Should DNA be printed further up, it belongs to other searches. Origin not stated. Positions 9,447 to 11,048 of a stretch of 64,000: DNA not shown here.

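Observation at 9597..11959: Unrecognisable translationally coupled two-gene cassette with a PD-(D/E)xK-like motif, wedged between the cob operon and an AIM24 gene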

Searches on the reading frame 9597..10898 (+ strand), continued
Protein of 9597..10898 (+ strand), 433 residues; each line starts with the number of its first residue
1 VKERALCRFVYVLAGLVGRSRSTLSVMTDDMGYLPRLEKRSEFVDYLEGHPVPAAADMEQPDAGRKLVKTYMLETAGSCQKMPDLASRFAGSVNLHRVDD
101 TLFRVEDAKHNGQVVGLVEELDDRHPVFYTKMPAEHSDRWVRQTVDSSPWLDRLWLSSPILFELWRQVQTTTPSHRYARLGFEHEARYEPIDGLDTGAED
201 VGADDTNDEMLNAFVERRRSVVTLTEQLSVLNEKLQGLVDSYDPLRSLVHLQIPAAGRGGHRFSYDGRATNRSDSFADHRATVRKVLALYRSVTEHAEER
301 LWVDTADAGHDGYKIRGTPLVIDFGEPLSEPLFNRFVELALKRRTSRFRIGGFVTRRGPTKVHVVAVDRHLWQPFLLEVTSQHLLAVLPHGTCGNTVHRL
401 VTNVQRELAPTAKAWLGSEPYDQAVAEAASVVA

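Call 61: search_protein_families(library=pfam, proteins=[L083:12298-14130:+, L084:9217-9954:+, L098:5445-6056:+, L098:3967-5448:+, L098:1402-3573:+, L101:8169-9770:+, L101:6509-7903:+, L103:8964-9932:+, L103:6445-8133:+, L032:7172-9910:+], max_evalue=0.001)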
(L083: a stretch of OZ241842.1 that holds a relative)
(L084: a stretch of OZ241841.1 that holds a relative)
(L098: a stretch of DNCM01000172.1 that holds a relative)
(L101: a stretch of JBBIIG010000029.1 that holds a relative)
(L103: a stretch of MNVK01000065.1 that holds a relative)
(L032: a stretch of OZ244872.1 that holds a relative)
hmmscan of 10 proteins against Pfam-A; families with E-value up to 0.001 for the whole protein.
L083:12298-14130:+ (610 aa): 5 families
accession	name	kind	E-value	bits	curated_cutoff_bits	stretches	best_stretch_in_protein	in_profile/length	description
PF08459.17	UvrC_RNaseH_dom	-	2.5e-52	177.3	22.3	1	383-541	1-158/159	UvrC RNAse H endonuclease domain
PF22920.2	UvrC_RNaseH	-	9.9e-30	103.3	24.3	1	249-364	1-116/116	UvrC Ribonuclease H-like domain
PF02151.25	UVR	-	3.8e-09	36.4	21.5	1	203-235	3-35/36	UvrB/uvrC motif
PF01541.30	GIY-YIG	-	1.8e-07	31.8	22.6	1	14-84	3-74/78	GIY-YIG catalytic domain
PF14520.12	HHH_5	-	2.2e-07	31.7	27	1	557-606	3-55/57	Helix-hairpin-helix domain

L084:9217-9954:+ (245 aa): 1 family
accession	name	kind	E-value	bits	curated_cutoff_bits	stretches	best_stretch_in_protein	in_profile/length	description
PF01863.23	YgjP-like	-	1.4e-51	175.9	26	1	26-238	1-206/207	YgjP-like, metallopeptidase domain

L098:5445-6056:+ (203 aa): 1 family
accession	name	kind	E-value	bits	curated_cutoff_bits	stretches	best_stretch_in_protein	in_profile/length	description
PF00211.25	Guanylate_cyc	-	0.00039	20.5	21.9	0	17-124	10-121/183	Adenylate and Guanylate cyclase catalytic domain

L098:3967-5448:+ (493 aa): 1 family
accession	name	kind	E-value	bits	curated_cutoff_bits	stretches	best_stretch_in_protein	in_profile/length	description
PF00563.25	EAL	-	1.8e-31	109.8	31.3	1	232-465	9-235/236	EAL domain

L098:1402-3573:+ (723 aa): 2 families
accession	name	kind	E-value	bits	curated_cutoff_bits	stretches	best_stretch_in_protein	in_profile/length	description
PF02518.31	HATPase_c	-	2.4e-17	63.8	26.4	1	590-693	4-101/111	Histidine kinase-, DNA gyrase B-, and HSP90-like ATPase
PF10114.15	PocR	-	3.3e-10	40.4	23.9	1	61-136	38-109/162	Sensory domain found in PocR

L101:8169-9770:+ (533 aa): 2 families
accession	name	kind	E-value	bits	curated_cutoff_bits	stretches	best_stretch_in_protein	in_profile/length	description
PF00171.27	Aldedh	-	2.7e-139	465.1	23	1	11-464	10-460/461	Aldehyde dehydrogenase family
PF05893.19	LuxC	-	0.00086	18.7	21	0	124-182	80-137/401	Acyl-CoA reductase (LuxC)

L101:6509-7903:+ (464 aa): 2 families
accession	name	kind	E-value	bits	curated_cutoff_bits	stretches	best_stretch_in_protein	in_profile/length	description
PF01522.26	Polysacc_deac_1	-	8.1e-29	100.5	23.1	1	238-372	3-123/124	Polysaccharide deacetylase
PF09136.16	Glucodextran_B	-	0.00044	20.6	27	1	140-219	3-80/83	Glucodextranase, domain B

L103:8964-9932:+ (322 aa): 3 families
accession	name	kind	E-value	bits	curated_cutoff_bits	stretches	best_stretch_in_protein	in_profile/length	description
PF01380.27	SIS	-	3.6e-30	104.9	25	1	38-169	3-131/131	SIS domain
PF00571.33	CBS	-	4.4e-20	72.2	24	2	266-318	1-53/57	CBS domain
PF13580.11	SIS_2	-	0.00065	20.2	27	0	86-123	101-138/138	SIS domain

L103:6445-8133:+ (562 aa): 3 families
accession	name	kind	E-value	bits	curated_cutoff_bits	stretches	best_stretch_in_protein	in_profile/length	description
PF06418.20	CTP_synth_N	-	1.8e-127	424.7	26.1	1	3-265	1-265/265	CTP synthase N-terminus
PF00117.34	GATase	-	4.6e-44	150.8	22.8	1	300-534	2-189/190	Glutamine amidotransferase class-I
PF07722.19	Peptidase_C26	-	2.3e-07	31.2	20.5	0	482-517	184-219/219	Peptidase C26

L032:7172-9910:+ (912 aa): 0 families

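Call 66: search_dna_similar(query=window:9675-10898:+, collection=plasmids, mode=protein, max_evalue=0.001, max_rows=30)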
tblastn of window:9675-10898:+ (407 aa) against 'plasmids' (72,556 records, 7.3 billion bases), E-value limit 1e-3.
Records with a match: 9; places in all: 9; records where one place covers at least 80% of the query: 6.
Best place of each record, by identity: <60% 9.
By first word of the organism name: Bacillus 5; Metabacillus 1; Methanocaldococcus 1; Lysinibacillus 1; Halobacterium 1.
By predicted mobility (MOB-suite, as given by PLSDB): non-mobilizable 9.
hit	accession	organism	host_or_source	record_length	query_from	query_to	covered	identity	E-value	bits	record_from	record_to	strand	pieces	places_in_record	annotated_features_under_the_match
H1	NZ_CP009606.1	Bacillus cereus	soil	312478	14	399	95%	30.4%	5e-65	232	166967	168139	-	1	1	hypothetical protein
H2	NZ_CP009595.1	Bacillus cereus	-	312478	14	399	95%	30.4%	5e-65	232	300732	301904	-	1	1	hypothetical protein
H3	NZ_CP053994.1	Bacillus cereus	-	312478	14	399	95%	30.4%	5e-65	232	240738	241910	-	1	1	hypothetical protein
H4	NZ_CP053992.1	Bacillus cereus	-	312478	14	399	95%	30.4%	5e-65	232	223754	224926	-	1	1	hypothetical protein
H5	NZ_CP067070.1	Bacillus sp. HNR-4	rice,cell culture,seed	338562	14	399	95%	30.4%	5e-65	232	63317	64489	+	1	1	hypothetical protein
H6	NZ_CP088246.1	Metabacillus sp. B2-18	single cell,human skin swab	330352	4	396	97%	28.7%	1e-59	216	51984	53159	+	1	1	hypothetical protein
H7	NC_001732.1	Methanocaldococcus jannaschii DSM 2661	-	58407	239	380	35%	29.6%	7e-6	56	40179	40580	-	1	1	hypothetical protein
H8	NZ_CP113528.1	Lysinibacillus irui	bacterial culture,Iru-fermented African ...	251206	238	399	40%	24.2%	1e-8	65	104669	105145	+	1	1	hypothetical protein (x2)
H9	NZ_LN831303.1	Halobacterium hubeiense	-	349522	253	387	33%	28.9%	4e-5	54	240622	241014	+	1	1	hypothetical protein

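Call 68: get_annotated_region(hit=H7, flank=5000)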
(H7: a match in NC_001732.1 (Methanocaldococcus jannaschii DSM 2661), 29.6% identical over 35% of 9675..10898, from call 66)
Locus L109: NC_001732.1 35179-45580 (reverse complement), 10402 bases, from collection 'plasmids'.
description: Methanocaldococcus jannaschii DSM 2661 plasmid pDSM2661_1, complete sequence
organism: Methanocaldococcus jannaschii DSM 2661 (NCBI taxid 243232)
taxonomy: Archaea; Euryarchaeota; Methanococci; Methanococcales; Methanocaldococcaceae; Methanocaldococcus; Methanocaldococcus jannaschii; Methanocaldococcus jannaschii DSM 2661
host: -; source: -; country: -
typing (MOB-suite, as given by PLSDB): non-mobilizable; replicon rep_cluster_1119,rep_cluster_88
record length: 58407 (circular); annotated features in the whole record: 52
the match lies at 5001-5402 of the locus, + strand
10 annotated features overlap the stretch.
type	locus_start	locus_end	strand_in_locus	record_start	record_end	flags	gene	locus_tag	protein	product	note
CDS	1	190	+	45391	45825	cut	-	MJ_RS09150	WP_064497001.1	EVE domain-containing protein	-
CDS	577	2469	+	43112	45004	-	-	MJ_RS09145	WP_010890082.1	ATP-dependent endonuclease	-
CDS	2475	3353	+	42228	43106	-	-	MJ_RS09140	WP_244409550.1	hypothetical protein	-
CDS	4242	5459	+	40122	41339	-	-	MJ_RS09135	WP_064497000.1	hypothetical protein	-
CDS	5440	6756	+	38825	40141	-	-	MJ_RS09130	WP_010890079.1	hypothetical protein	-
CDS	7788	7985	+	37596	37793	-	-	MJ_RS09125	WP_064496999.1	antitoxin family protein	-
CDS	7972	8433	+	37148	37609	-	-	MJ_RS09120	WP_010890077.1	type II toxin-antitoxin system VapC family toxin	-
CDS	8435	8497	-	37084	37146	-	-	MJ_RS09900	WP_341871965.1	hypothetical protein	-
CDS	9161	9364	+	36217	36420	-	-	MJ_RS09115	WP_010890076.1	histone family protein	-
CDS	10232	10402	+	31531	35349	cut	-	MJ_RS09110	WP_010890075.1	DEAD/DEAH box helicase family protein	-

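Call 69: get_annotated_region(hit=H1, flank=6000)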
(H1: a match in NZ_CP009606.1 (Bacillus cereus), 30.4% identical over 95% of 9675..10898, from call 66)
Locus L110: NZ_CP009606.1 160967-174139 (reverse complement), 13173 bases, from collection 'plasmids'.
description: Bacillus cereus strain S2-8 plasmid pBFR_2, complete sequence
organism: Bacillus cereus (NCBI taxid 1396)
taxonomy: Bacteria; Bacillota; Bacilli; Bacillales; Bacillaceae; Bacillus; Bacillus cereus
host: -; source: soil; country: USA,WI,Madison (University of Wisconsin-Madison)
typing (MOB-suite, as given by PLSDB): non-mobilizable; replicon rep_cluster_125,rep_cluster_164
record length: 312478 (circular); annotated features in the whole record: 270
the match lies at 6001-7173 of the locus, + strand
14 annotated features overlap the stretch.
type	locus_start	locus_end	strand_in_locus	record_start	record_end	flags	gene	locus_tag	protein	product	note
CDS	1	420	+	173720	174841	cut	tnpB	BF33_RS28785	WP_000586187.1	IS200/IS605 family element RNA-guided endonuclease TnpB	-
CDS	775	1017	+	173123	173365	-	-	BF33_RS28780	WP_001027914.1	helix-turn-helix domain-containing protein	-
CDS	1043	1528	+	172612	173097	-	-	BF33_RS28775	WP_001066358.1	hypothetical protein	-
CDS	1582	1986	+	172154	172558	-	-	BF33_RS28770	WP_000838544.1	hypothetical protein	-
CDS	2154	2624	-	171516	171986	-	-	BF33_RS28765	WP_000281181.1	hypothetical protein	-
CDS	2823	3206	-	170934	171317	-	-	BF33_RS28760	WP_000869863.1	hypothetical protein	-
CDS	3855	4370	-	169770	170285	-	-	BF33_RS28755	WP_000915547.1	DinB family protein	-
CDS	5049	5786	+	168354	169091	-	-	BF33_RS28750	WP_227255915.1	type II toxin-antitoxin system PemK/MazF family toxin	-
CDS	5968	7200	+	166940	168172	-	-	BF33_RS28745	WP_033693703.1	hypothetical protein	-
CDS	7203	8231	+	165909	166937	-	-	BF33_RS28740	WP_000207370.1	hypothetical protein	-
CDS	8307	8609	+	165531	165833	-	-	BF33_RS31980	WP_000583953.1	hypothetical protein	-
CDS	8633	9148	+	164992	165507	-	-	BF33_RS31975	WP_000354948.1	hypothetical protein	-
CDS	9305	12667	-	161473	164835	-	hamB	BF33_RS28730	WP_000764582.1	Hachiman anti-phage system protein HamB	-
CDS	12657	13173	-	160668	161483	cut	hamA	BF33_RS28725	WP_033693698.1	Hachiman anti-phage system protein HamA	-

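Call 70: get_annotated_region(hit=H6, flank=6000)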
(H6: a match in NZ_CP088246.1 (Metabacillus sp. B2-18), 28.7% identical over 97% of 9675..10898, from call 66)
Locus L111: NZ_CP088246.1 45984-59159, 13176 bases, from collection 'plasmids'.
description: Metabacillus sp. B2-18 plasmid pB218, complete sequence
organism: Metabacillus sp. B2-18 (NCBI taxid 2897333)
taxonomy: Bacteria; Bacillota; Bacilli; Bacillales; Bacillaceae; Metabacillus; Metabacillus sp. B2-18
host: -; source: single cell,human skin swab; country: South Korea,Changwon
typing (MOB-suite, as given by PLSDB): non-mobilizable
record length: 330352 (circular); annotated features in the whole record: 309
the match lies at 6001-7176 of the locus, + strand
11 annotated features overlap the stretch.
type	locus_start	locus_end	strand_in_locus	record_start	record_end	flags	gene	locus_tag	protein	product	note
CDS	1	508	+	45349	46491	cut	-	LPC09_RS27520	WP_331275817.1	hypothetical protein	-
CDS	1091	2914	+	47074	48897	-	-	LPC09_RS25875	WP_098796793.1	reverse transcriptase/maturase family protein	-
CDS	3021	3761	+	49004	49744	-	-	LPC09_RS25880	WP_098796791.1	M23 family metallopeptidase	-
CDS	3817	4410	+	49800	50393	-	-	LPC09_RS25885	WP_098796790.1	hypothetical protein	-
CDS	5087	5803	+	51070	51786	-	-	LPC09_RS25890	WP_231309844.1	type II toxin-antitoxin system PemK/MazF family toxin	-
CDS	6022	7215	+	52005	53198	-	-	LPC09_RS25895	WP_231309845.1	hypothetical protein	-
CDS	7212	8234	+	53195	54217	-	-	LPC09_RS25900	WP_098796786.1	hypothetical protein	-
CDS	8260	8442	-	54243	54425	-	-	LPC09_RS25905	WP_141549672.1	hypothetical protein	-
CDS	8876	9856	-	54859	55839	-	-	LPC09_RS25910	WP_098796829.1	aldo/keto reductase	-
CDS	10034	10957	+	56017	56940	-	-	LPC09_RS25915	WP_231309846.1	AraC family transcriptional regulator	GO:0006355 - regulation of DNA-templated transcription [Evidence IEA]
CDS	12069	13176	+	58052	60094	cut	-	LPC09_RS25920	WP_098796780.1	hypothetical protein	-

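Call 73: find_homologous_proteins(query=L109:5440-6756:+)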
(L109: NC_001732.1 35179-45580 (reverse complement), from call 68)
Query L109:5440-6756:+ (438 aa): 4 proteins with E <= 0.001 among 8000 candidates.
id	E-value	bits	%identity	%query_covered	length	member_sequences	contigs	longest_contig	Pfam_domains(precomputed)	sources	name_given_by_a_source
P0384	4.5e-251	851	88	100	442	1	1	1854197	PF27326.1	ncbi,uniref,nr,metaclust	ncbi:hypothetical protein [Methanotorris igneus]|uniref:Uncharacterized protein n=1 Tax=Methanotorri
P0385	1.7e-63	233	36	89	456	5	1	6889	PF27326.1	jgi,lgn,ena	-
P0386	7.2e-59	218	36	89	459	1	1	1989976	PF27326.1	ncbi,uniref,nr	ncbi:hypothetical protein E3E38_08925 [Thermococcus sp. 18S1]|uniref:hypothetical protein n=1 Tax=Th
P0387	3.0e-39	153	37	64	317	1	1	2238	PF27326.1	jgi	-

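Call 78: search_protein_families(library=padloc, proteins=[L035:2262-5597:+, L035:5579-9811:+, L035:12343-15807:+, L035:15804-17591:+, L035:17588-18412:+], max_evalue=0.00001)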
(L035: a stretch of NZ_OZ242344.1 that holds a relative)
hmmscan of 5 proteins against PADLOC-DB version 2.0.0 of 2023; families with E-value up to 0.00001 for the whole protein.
L035:2262-5597:+ (1111 aa): 35 families (the best 25 are shown)
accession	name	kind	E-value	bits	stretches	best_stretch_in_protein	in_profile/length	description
PDLC02621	DrmD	-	2.7e-303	1007.2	1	14-1110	10-1036/1040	DrmD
PDLC02572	DrmA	-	1.4e-154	514.5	1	12-1109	9-1035/1043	DrmA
PDLC02632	DrmD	-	1.9e-137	457.5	1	14-672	13-637/662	DrmD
PDLC02633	DrmD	-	7.2e-124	412.6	1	15-764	10-732/839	DrmD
PDLC02618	DrmD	-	1.2e-100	334.4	1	19-267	6-254/273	DrmD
PDLC02622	DrmD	-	2.2e-90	301.6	1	14-346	13-349/422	DrmD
PDLC02624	DrmD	-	2.2e-83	278.9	1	161-707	3-520/652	DrmD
PDLC00659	HmaA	-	1.7e-65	219.6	1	141-730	124-685/1176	SNF2 helicase / DEAD-box helicase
PDLC02500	BrxHI|BrxHII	-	7.8e-55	184.9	1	112-716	80-630/933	BrxHI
PDLC02504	BrxHI|BrxHII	-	2e-53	179.6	2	122-479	109-450/971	BrxHII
PDLC02853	DpdE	-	8.9e-44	147.7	2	116-314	87-286/985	DpdE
PDLC02620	DrmD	-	1.1e-43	147.4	2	133-422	111-390/1060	DrmD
PDLC02840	DpdE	-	8.3e-40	134.9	3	118-195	155-233/1091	DpdE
PDLC02634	DrmD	-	1.1e-37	127.4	2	138-421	107-381/900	DrmD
PDLC02623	DrmD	-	2e-36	123.2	2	552-763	529-730/1040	DrmD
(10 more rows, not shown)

L035:5579-9811:+ (1410 aa): 32 families (the best 25 are shown)
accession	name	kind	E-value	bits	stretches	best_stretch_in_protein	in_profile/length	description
PDLC02643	DrmMI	-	0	1255.1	1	15-1378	8-1332/1347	DrmMI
PDLC02640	DrmMI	-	2.6e-278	923.8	4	157-585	108-535/1015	DrmMI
PDLC02638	DrmMI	-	2.7e-229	761.8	1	16-927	6-934/935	DrmMI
PDLC02639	DrmMI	-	5.8e-222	737.3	2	331-825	1-492/803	DrmMI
PDLC03618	REase_MTase_IIG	-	8e-154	511.8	2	184-768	145-755/1429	Type IIG restriction enzyme-methyltransferase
PDLC02644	DrmMI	-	2.5e-147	490.4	2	846-1384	363-893/988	DrmMI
PDLC02646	DrmMI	-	1.3e-107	358.9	2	846-1382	264-775/792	DrmMI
PDLC02645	DrmMI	-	1.9e-96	322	1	166-731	126-719/772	DrmMI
PDLC03599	REase_MTase_IIG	-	1.9e-59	199.4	1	862-1321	467-921/959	Type IIG restriction enzyme-methyltransferase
PDLC03627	REase_MTase_IIG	-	1.4e-53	179.9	1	861-1368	559-1033/1136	Type IIG restriction enzyme-methyltransferase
PDLC02642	DrmMI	-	2.8e-42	142.9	1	167-604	122-571/594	DrmMI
PDLC03622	REase_MTase_IIG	-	6.2e-41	137.8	3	198-495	4-306/1524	Type IIG restriction enzyme-methyltransferase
PDLC03598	REase_MTase_IIG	-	3.2e-32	109.4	1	866-1316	482-895/912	Type IIG restriction enzyme-methyltransferase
PDLC02626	DrmD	-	1.3e-29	101.4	1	1198-1377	9-182/276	DrmD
PDLC03611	REase_MTase_IIG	-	4.2e-26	88.7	1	570-726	501-654/1532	Type IIG restriction enzyme-methyltransferase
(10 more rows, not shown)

L035:12343-15807:+ (1154 aa): 7 families
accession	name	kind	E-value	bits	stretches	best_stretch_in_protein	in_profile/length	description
PDLC02575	DrmA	-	4.2e-265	879.6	1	308-1138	6-829/837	DrmA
PDLC02568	DrmA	-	2.1e-207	688.6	1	536-1138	1-600/611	DrmA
PDLC02571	DrmA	-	1.3e-185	617.2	3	610-1133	768-1278/1282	DrmA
PDLC02567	DrmA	-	1.1e-157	524.6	1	90-1134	650-1719/1750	DrmA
PDLC02577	DrmA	-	3.7e-121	403.5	1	476-1030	11-580/697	DrmA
PDLC02576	DrmA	-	5e-50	168.2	2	354-769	445-847/1235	DrmA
PDLC02574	DrmA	-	3.2e-42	142.4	1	893-1136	22-251/269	DrmA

L035:15804-17591:+ (595 aa): 4 families
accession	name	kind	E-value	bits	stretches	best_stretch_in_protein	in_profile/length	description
PDLC02583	DrmB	-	2.1e-79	266.2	2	355-581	376-602/606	DrmB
PDLC02584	DrmB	-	3.4e-58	195.6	1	160-592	7-442/445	DrmB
PDLC02579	DrmB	-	4.6e-51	171.6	1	349-592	67-313/314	DrmB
PDLC02582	DrmB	-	1.9e-06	24.8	1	457-581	523-633/649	DrmB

L035:17588-18412:+ (274 aa): 25 families
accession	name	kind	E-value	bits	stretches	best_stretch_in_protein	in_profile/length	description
PDLC02587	DrmC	-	5.3e-70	233.5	1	19-272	5-265/267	DrmC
PDLC02597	DrmC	-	4.3e-33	113.2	1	53-259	42-232/242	DrmC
PDLC02585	DrmC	-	1.7e-29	101.2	1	73-270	64-252/253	DrmC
PDLC02588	DrmC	-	8.3e-25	85.9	2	209-272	190-253/256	DrmC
PDLC02607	DrmC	-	7.4e-23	79.2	1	29-270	24-263/265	DrmC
PDLC02606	DrmC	-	1.2e-22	78.6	1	90-270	13-181/182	DrmC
PDLC02605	DrmC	-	1.2e-21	75.5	1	89-268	93-265/270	DrmC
PDLC02595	DrmC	-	2.7e-21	74.5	1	74-270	75-266/269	DrmC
PDLC02602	DrmC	-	2.7e-19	67.4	1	93-265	88-251/381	DrmC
PDLC02612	DrmC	-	1.3e-18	65.5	1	205-268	167-230/235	DrmC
PDLC02613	DrmC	-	1e-17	62.3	1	56-271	37-261/262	DrmC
PDLC02608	DrmC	-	3.2e-17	60.8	1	95-264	1-153/162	DrmC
PDLC02589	DrmC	-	9.5e-16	55.7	1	92-270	90-261/264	DrmC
PDLC02609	DrmC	-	3e-15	54.8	1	70-259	55-229/241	DrmC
PDLC02616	DrmC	-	2.9e-13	47.9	1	211-265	164-218/224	DrmC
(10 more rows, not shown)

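Call 89: fold_search(model_id=the predicted structure, library=viral)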
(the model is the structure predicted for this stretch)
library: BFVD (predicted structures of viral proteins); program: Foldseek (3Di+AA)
matches with E <= 10: 517; with E <= 0.001: 0
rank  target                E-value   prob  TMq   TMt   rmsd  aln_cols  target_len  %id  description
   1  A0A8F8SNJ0            2.4e-03  0.54  0.15  0.13  21.7       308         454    8  (no name in the UniProt tables at hand)
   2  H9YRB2                3.8e-03  1.00  0.22  0.52   5.8       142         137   14  (no name in the UniProt tables at hand)
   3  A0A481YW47            4.5e-03  0.28  0.15  0.17  26.5       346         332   10  Transcription factor TFIID [Marseillevirus LCMAC201]
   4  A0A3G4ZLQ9            8.8e-03  0.35  0.15  0.16  24.9       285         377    6  TATA box binding protein [Terrestrivirus sp.]
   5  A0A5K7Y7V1            9.9e-03  0.33  0.16  0.23  21.9       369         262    8  B263R homolog protein [Abalone asfa-like virus]
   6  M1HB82                9.9e-03  0.28  0.14  0.18  24.3       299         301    8  (no name in the UniProt tables at hand)
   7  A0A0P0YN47            1.4e-02  0.30  0.14  0.09  19.5       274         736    8  (no name in the UniProt tables at hand)
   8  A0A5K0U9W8            1.8e-02  0.16  0.15  0.12  28.7       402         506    9  TATA box binding protein [Yasminevirus sp. GU-2018]
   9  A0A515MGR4            3.3e-02  0.21  0.14  0.25  17.2       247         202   12  (no name in the UniProt tables at hand)
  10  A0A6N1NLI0            3.9e-02  0.20  0.14  0.18  20.8       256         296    9  Putative orfan [Tupanvirus soda lake]
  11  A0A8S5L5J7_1          3.9e-02  0.08  0.08  0.05  18.1       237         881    8  DNA polymerase B [MELD virus sp.]
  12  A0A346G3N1            4.6e-02  0.15  0.13  0.17  25.3       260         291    8  (no name in the UniProt tables at hand)
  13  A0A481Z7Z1            4.9e-02  0.09  0.13  0.14  25.5       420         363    7  Transcription factor TFIID [Pithovirus LCPAC304]
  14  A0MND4                6.5e-02  0.23  0.13  0.26  15.3       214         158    6  (no name in the UniProt tables at hand)
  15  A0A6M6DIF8            1.1e-01  0.08  0.12  0.10  25.0       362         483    7  (no name in the UniProt tables at hand)
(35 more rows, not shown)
